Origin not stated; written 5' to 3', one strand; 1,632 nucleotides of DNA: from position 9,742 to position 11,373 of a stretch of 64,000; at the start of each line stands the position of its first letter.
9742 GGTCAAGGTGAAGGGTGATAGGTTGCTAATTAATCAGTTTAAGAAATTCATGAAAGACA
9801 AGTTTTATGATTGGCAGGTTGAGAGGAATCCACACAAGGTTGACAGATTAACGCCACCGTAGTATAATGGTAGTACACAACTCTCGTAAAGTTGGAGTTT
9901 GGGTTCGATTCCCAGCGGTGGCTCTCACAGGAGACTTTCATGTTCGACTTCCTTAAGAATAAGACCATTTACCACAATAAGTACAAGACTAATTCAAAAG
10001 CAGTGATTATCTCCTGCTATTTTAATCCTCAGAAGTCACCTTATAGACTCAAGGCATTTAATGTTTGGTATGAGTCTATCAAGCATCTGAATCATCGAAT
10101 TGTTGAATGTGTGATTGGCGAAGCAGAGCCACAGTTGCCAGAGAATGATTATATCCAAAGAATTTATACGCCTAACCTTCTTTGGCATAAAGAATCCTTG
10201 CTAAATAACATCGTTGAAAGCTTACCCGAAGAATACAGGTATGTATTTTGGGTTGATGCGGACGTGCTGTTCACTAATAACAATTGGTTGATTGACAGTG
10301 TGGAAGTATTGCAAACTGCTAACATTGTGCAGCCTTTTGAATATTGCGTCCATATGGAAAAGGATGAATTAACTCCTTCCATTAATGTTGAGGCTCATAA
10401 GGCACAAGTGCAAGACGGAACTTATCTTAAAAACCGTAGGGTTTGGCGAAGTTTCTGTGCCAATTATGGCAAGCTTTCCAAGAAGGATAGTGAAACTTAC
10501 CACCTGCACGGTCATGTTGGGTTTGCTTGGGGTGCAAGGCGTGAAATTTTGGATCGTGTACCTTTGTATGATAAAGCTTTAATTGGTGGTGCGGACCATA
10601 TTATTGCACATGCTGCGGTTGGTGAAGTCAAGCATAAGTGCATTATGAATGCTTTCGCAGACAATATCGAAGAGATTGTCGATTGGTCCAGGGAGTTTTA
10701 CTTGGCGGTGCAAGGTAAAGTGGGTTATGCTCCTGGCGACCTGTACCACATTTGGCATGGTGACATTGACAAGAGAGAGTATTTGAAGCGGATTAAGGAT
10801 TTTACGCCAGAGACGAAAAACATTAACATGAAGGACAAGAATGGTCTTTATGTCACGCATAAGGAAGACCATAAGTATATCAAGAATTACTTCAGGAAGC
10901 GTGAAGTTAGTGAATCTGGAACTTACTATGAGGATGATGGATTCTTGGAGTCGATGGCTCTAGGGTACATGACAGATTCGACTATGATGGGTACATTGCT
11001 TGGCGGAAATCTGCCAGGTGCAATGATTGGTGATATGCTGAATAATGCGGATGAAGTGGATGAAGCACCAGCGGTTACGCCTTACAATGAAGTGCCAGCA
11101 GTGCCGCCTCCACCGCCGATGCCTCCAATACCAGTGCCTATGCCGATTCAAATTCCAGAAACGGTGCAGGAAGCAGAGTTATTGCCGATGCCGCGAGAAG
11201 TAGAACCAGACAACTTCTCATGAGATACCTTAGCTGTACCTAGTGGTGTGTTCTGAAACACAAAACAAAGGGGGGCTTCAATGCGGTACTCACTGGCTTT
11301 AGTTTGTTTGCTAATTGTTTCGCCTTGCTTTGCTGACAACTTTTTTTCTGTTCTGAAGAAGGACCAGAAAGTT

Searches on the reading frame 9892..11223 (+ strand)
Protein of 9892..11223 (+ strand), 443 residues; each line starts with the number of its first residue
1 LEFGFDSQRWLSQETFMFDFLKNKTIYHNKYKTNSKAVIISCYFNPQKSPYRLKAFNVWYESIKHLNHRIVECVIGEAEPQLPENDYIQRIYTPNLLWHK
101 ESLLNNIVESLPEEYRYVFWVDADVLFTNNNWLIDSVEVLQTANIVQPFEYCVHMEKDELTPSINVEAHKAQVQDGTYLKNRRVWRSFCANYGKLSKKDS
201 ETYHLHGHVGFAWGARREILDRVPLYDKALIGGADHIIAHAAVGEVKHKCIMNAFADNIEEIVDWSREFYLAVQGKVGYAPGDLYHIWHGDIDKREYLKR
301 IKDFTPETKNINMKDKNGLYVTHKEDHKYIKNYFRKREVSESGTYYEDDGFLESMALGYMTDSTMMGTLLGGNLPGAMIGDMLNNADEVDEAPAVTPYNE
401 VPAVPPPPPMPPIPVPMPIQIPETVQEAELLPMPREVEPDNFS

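Call 8: search_protein_families(library=pfam, proteins=[window:9892-11223:+], max_evalue=0.01)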
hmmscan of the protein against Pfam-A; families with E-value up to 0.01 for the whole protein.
window:9892-11223:+ (443 aa): 0 families

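Call 9: search_protein_families(library=phrogs, proteins=[window:9892-11223:+], max_evalue=0.001)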
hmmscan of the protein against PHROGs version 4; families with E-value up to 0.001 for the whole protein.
window:9892-11223:+ (443 aa): 0 families

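Call 22: find_related_loci(query=window:9892-11223:+, collection=viral_contigs, flank=10000)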
Query window:9892-11223:+ (443 aa) in viral_contigs; peptide patterns used: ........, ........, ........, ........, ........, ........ (x = any residue, [..] = any of these).
15 stretches matched a pattern, but none encodes a relative of the query by tblastn (E <= 1e-3).
